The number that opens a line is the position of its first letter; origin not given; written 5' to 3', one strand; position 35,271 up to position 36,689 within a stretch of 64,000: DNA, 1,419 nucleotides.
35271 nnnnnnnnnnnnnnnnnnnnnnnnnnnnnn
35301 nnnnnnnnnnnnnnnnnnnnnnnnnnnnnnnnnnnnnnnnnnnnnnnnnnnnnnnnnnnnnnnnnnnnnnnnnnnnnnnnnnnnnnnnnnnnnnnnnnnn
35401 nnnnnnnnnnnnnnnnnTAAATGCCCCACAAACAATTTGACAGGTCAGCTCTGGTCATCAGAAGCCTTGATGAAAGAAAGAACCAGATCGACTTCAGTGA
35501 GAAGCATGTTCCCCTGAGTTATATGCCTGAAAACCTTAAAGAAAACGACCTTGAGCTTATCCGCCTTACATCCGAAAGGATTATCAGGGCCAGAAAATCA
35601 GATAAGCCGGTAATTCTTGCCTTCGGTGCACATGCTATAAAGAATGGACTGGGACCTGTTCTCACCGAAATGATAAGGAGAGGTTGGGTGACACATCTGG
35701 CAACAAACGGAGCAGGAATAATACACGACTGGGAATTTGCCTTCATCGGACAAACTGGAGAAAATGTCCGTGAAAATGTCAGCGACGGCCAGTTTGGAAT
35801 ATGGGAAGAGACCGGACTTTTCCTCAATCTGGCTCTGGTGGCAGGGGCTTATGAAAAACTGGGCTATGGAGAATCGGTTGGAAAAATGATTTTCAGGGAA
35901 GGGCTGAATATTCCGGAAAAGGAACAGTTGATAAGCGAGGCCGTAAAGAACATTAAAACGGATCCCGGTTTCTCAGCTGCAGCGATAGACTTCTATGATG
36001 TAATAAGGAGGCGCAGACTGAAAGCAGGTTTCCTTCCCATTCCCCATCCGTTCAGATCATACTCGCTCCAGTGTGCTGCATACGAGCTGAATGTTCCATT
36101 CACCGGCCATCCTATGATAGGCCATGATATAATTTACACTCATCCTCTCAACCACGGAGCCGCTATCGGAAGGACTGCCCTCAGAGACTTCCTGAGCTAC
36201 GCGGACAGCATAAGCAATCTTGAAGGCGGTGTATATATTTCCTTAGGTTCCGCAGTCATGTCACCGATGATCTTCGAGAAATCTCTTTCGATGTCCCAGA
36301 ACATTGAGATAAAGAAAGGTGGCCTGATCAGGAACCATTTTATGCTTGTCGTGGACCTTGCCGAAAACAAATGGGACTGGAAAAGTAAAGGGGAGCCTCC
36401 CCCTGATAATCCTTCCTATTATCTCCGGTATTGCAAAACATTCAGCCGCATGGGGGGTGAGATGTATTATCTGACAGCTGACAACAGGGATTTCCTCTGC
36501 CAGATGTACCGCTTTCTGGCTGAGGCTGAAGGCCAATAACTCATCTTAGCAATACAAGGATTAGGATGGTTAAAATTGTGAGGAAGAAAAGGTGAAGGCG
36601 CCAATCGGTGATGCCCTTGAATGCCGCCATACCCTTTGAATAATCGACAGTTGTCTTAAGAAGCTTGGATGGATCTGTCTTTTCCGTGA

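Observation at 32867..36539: GmhA-like isomerase plus HldE-type kinase::HAD fusion plus DHS-fold protein: a heptose-phosphate-like pathway with no nucleotidyltransferase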

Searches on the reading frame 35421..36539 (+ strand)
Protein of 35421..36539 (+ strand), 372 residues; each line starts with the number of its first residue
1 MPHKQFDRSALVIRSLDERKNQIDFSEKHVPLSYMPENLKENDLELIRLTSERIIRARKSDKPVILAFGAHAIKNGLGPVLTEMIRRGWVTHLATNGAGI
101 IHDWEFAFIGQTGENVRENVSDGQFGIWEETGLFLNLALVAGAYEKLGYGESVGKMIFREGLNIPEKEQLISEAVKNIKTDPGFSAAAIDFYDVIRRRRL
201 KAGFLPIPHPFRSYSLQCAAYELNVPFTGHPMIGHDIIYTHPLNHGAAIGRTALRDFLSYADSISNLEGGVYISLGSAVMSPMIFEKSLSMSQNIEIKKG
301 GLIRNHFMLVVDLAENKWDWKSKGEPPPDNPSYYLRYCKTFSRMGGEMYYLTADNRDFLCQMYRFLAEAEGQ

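Call 3: search_protein_families(library=pfam, proteins=[window:35421-36539:+], max_evalue=0.01)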
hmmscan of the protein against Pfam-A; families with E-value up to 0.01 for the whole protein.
window:35421-36539:+ (372 aa): 2 families
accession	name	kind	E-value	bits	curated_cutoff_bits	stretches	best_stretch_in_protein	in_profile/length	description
PF01916.23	DS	-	0.0013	18.5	27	1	58-108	28-78/288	Deoxyhypusine synthase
PF21570.3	ArgZ-like_C_2nd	-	0.0028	17.8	27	1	53-112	6-65/213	Arginine dihydrolase ArgZ-like, C-terminal, Rossmann fold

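Call 4: search_protein_families(library=ncbifam, proteins=[window:35421-36539:+], max_evalue=0.01)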
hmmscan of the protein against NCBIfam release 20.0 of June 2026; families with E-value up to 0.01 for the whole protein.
window:35421-36539:+ (372 aa): 3 families
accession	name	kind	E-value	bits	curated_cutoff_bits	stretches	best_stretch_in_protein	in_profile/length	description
NF052581.1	GSU2086_dom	subfamily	8.8e-98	327.6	250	1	5-363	1-299/301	GSU2086 family protein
NF002630.0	PRK02301.1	equivalog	0.0067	15.7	364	1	65-107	61-103/318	deoxyhypusine synthase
NF001980.1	PRK00770.1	equivalog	0.0089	15.2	450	0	60-108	42-91/350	homospermidine biosynthesis protein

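Call 6: search_solved_structures(query=window:35421-36539:+, max_evalue=1, show_alignments=2)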
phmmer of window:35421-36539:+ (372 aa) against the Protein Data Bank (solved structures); distinct sequences matched with E-value up to 1: 1.
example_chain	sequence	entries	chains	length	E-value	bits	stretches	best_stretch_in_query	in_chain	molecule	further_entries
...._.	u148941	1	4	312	0.55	12.7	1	64-110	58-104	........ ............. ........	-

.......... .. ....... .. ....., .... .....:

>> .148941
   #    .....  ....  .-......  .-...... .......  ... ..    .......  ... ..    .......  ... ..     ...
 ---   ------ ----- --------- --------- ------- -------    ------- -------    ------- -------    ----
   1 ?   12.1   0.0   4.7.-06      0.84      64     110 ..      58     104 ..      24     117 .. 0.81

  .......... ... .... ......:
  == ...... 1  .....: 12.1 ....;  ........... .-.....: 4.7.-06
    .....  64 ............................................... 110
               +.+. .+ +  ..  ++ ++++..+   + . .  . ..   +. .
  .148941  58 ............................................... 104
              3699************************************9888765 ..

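Call 11: find_homologous_proteins(query=window:35421-36539:+)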
Query window:35421-36539:+ (372 aa): 7087 proteins with E <= 0.001 among 8000 candidates; the best 120 are listed.
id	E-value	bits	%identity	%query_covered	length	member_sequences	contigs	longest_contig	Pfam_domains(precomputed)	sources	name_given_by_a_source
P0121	4.7e-245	831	96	100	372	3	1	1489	-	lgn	-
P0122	1.4e-229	780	90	100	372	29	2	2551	-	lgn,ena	-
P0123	7.1e-191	652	73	99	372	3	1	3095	-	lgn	-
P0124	4.8e-187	640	72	99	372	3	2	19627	-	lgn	-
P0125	1.3e-186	638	72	99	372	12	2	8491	-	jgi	jgi:hypothetical protein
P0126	8.7e-186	636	71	100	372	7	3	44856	-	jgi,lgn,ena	-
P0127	3.0e-185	634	72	99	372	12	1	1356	-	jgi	jgi:hypothetical protein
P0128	4.0e-185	634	72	99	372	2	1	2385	-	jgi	jgi:hypothetical protein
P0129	7.0e-185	633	72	99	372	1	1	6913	-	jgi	-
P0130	4.3e-184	630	71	99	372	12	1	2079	-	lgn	-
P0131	4.6e-184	630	72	99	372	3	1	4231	-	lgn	-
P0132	9.8e-184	629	71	99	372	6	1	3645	-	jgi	jgi:hypothetical protein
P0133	1.1e-183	629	72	99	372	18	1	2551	-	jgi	-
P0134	2.8e-183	628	71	99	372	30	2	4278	-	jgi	jgi:hypothetical protein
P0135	3.8e-182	624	70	99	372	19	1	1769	-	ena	-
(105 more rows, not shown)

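Call 18: search_protein_representatives(protein=window:35421-36539:+)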
Query: 372 residues. Proteins with E-value up to 0.001 (for the whole library): 1949; up to 1e-10: 1241; up to 1e-30: 286. The best 150 are listed.
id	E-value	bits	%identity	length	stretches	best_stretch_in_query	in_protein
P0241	3.0e-166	569.8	45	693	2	3-364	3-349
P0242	4.1e-145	500.2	60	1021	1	3-366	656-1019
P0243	7.4e-112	390.8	48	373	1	1-370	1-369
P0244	4.2e-109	381.7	49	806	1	5-366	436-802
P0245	9.8e-105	367.3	59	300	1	78-367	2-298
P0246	1.9e-104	366.4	51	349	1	6-367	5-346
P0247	1.8e-103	363.2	49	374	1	6-361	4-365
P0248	1.2e-102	360.5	45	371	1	5-369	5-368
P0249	4.4e-98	345.5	44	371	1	3-367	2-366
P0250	1.2e-95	337.4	48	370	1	1-363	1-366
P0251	2.1e-95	336.7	50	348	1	6-324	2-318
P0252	3.6e-95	335.9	51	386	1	6-366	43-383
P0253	4.0e-92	325.8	44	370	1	4-365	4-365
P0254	5.9e-92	325.3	46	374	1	1-367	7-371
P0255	5.2e-89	315.6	50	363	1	6-363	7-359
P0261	8.7e-84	298.4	46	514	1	4-366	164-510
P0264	5.3e-80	286.0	46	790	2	207-366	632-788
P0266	3.2e-75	270.2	39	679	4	51-157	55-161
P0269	2.3e-72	260.8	44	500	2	207-368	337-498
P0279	4.4e-59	217.1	41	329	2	1-170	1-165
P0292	4.7e-51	190.7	42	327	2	6-161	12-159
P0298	2.5e-49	185.0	42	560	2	1-158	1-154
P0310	1.1e-45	173.0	38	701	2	1-157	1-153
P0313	2.3e-45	172.0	39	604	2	209-371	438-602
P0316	5.0e-45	170.9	37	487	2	4-158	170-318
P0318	1.2e-44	169.6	43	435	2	3-161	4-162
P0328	1.1e-42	163.2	38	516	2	209-370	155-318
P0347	6.3e-41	157.4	38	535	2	5-168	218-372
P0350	1.8e-40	155.9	44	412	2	5-157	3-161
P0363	1.8e-39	152.6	44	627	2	3-157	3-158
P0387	1.1e-37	146.8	34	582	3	54-153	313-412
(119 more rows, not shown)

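Call 19: predict_structure(alignment_id=A1)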
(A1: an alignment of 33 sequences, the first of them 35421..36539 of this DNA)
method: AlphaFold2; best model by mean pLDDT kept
length: 372 residues; sequences in the alignment: 33
mean_pLDDT: 85.9   pTM: 0.86
mean pLDDT of the five models: 85.9, 85.1, 84.5, 83.2, 82.4
residues with pLDDT >= 90: 175; 70-90: 151; 50-70: 43; < 50: 3
segments of 3 or more residues with pLDDT < 50: none
pLDDT, mean of each block of 10 residues (from residue 1): 73 82 85 89 94 96 91 87 95 89 92 77 76 94 95 97 98 97 96 95 97 93 91 64 85 89 88 76 72 81 84 69 69 66 78 90 93 59
secondary structure, 60 per line:
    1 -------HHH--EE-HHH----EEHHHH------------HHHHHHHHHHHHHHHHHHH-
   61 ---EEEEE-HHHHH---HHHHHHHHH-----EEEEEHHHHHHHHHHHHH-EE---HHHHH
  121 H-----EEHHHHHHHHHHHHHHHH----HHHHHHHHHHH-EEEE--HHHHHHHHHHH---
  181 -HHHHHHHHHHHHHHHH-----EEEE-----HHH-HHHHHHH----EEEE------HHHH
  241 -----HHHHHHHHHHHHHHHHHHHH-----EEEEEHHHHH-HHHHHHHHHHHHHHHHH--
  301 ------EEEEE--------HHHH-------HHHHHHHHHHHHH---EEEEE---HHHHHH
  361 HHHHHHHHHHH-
elements in order: H25-28 H41-59 E64-68 H70-74 H78-86 E92-96 H97-109 H116-121 H129-144 H149-159 E161-164 H167-177 H182-197 E203-206 H216-222 E227-230 H237-240 H246-265 E271-275 H276-280 H282-298 E307-311 H320-323 H331-343 E347-351 H355-371

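Call 21: search_protein_families(library=pfam, proteins=[P0242, P0244, P0241, P0261, P0264, P0269, P0313, P0316, P0347, P0310], max_evalue=0.001)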
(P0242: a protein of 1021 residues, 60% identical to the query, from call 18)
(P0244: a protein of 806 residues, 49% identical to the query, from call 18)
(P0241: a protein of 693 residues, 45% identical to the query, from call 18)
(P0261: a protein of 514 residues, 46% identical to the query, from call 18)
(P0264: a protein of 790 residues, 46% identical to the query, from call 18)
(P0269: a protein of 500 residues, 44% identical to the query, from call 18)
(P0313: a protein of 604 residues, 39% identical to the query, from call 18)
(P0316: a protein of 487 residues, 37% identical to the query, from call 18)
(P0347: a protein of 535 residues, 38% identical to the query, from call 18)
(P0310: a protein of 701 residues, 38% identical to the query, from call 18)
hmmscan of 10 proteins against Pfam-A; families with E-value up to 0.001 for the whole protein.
P0242 (1021 aa): 2 families
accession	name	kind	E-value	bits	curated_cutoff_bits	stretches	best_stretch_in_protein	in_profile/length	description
PF00294.29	PfkB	-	5.8e-25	88.7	25.8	1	32-331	4-292/302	pfkB family carbohydrate kinase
PF00702.32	Hydrolase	-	1.5e-12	48.7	26.4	1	385-589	1-182/191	haloacid dehalogenase-like hydrolase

P0244 (806 aa): 4 families
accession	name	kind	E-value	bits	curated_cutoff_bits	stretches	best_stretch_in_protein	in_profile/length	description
PF13377.12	Peripla_BP_3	-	1.6e-24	87.3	26.5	1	145-315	1-167/167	Periplasmic binding protein-like domain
PF12833.13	HTH_18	-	3e-17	63.1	33.6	1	347-423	3-79/80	Helix-turn-helix domain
PF00165.29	HTH_AraC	-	9.4e-08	32.4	26.6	1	388-422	8-41/42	Bacterial regulatory helix-turn-helix proteins, AraC family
PF22177.2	PBP1_XylR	-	0.00012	22.7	27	0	75-120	35-80/98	XylR N-terminal domain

P0241 (693 aa): 2 families
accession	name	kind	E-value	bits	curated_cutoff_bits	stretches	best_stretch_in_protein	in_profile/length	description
PF01916.23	DS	-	0.0003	20.6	27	0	61-110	31-80/288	Deoxyhypusine synthase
PF21570.3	ArgZ-like_C_2nd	-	0.00067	19.8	27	0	382-443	2-63/213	Arginine dihydrolase ArgZ-like, C-terminal, Rossmann fold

P0261 (514 aa): 2 families
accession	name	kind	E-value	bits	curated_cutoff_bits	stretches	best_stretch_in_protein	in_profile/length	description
PF01467.32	CTP_transf_like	-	4.7e-16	59.6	21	1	25-153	1-133/133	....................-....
PF21570.3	ArgZ-like_C_2nd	-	4.3e-05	23.7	27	1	206-267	1-62/213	Arginine dihydrolase ArgZ-like, C-terminal, Rossmann fold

P0264 (790 aa): 4 families
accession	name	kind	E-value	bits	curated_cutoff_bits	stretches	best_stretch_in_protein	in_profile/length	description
PF01937.24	ARMT1-like_dom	-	3.2e-38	132.1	25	1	42-274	39-300/311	Damage-control phosphatase ARMT1-like domain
PF01467.32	CTP_transf_like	-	9.5e-19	68.4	21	1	332-457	2-132/133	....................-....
PF21570.3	ArgZ-like_C_2nd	-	5e-05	23.5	27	1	516-577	4-65/213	Arginine dihydrolase ArgZ-like, C-terminal, Rossmann fold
PF01916.23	DS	-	0.00015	21.6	27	1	512-577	16-82/288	Deoxyhypusine synthase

P0269 (500 aa): 2 families
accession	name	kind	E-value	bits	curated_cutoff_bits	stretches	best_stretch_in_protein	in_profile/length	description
PF01467.32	CTP_transf_like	-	8.5e-23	81.5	21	1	29-156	1-133/133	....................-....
PF21570.3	ArgZ-like_C_2nd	-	0.00024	21.3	27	1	221-281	2-62/213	Arginine dihydrolase ArgZ-like, C-terminal, Rossmann fold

P0313 (604 aa): 3 families
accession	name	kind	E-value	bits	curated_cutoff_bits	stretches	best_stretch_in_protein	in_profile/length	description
PF00702.32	Hydrolase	-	3.4e-14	54.1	26.4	1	15-211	3-185/191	haloacid dehalogenase-like hydrolase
PF12710.13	HAD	-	0.00014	22.8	27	1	16-206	1-181/189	haloacid dehalogenase-like hydrolase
PF13419.12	HAD_2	-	0.00018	22.1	23.8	0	16-217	1-172/178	Haloacid dehalogenase-like hydrolase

P0316 (487 aa): 4 families
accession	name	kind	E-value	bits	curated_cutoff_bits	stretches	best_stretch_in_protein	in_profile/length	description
PF21570.3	ArgZ-like_C_2nd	-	4.9e-07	30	27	1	208-277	1-70/213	Arginine dihydrolase ArgZ-like, C-terminal, Rossmann fold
PF13419.12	HAD_2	-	6.7e-06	26.8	23.8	1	20-130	72-177/178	Haloacid dehalogenase-like hydrolase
PF13242.12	Hydrolase_like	-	1.9e-05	25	22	1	100-132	16-49/75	HAD-hyrolase-like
PF01916.23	DS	-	0.00043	20.1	27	0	216-268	25-78/288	Deoxyhypusine synthase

P0347 (535 aa): 2 families
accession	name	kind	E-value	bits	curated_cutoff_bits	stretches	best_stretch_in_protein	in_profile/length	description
PF13580.11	SIS_2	-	1.8e-11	44.6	27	1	55-151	36-138/138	SIS domain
PF01380.27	SIS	-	1.3e-05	25.4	25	0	113-170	50-106/131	SIS domain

P0310 (701 aa): 1 family
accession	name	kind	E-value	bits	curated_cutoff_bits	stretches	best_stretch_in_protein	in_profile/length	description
PF00294.29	PfkB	-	9.6e-29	101.1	25.8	1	414-680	28-290/302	pfkB family carbohydrate kinase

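Call 22: fold_search(model_id=the predicted structure, library=pdb)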
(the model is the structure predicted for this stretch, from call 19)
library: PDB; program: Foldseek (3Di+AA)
matches with E <= 10: 879; with E <= 0.001: 92
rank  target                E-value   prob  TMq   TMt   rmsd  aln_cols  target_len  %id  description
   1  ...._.                2.4e-07  1.00  0.39  0.45  10.1       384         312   14  IF5A in complex with Deoxyhypusine synthase (released 2024-07-03)
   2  7cmc_D                6.7e-07  1.00  0.41  0.48   9.9       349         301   11  CRYSTAL STRUCTURE OF DEOXYHYPUSINE SYNTHASE FROM PYROCOCCUS HORIKOSHII (released 2020-09-02)
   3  7cmc_C                8.3e-07  1.00  0.40  0.47   9.9       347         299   12  CRYSTAL STRUCTURE OF DEOXYHYPUSINE SYNTHASE FROM PYROCOCCUS HORIKOSHII (released 2020-09-02)
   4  7cmc_A                9.2e-07  1.00  0.47  0.55   9.7       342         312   11  CRYSTAL STRUCTURE OF DEOXYHYPUSINE SYNTHASE FROM PYROCOCCUS HORIKOSHII (released 2020-09-02)
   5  1dhs                  1.5e-06  1.00  0.44  0.47   7.9       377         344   11  CRYSTAL STRUCTURE OF THE NAD COMPLEX OF HUMAN DEOXYHYPUSINE SYNTHASE (released 1998-02-25)
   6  6lrg_A                1.6e-06  1.00  0.44  0.26   8.4       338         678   14  Crystal Structure of the Ternary Complex of AgrE with Ornithine and NAD+ (released 2020-04-01)
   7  6dft_J                1.6e-06  1.00  0.42  0.49  10.3       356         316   11  Trypanosoma brucei deoxyhypusine synthase (released 2018-08-08)
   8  7cmc_B                1.6e-06  1.00  0.36  0.43  10.7       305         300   11  CRYSTAL STRUCTURE OF DEOXYHYPUSINE SYNTHASE FROM PYROCOCCUS HORIKOSHII (released 2020-09-02)
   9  1roz_B                3.4e-06  1.00  0.43  0.48   9.4       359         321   10  Deoxyhypusine synthase holoenzyme in its low ionic strength, high pH crystal form (released 2004-07-13)
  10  9ido_A                3.5e-06  1.00  0.43  0.46  10.0       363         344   11  Human Deoxyhypusine Synthase Fragment Screening Campaign - UNLand VT00188 (released 2026-01-21)
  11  1roz_A                4.1e-06  1.00  0.45  0.48  10.1       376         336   10  Deoxyhypusine synthase holoenzyme in its low ionic strength, high pH crystal form (released 2004-07-13)
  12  8a0e_D                4.4e-06  1.00  0.44  0.48  10.6       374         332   11  CryoEM structure of DHS-eIF5A1 complex (released 2023-04-05)
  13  6pgr_A                4.6e-06  1.00  0.43  0.46  12.8       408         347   10  Cocomplex structure of Deoxyhypusine synthase with inhibitor 6-BROMO-N-(1H-INDOL-4-YL)-1-BENZOTHIOPHENE-2-CARBOXAMIDE (released 2020-04-01)
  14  6p4v_B                4.8e-06  1.00  0.43  0.48   9.8       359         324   10  1.65 Angstrom ternary complex of Deoxyhypusine synthase with cofactor NAD and spermidine mimic inhibitor GC7 (released 2020-04-01)
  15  8a0g_A                5.1e-06  1.00  0.40  0.44  12.4       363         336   11  Human deoxyhypusine synthase with trapped transition state (released 2023-04-05)
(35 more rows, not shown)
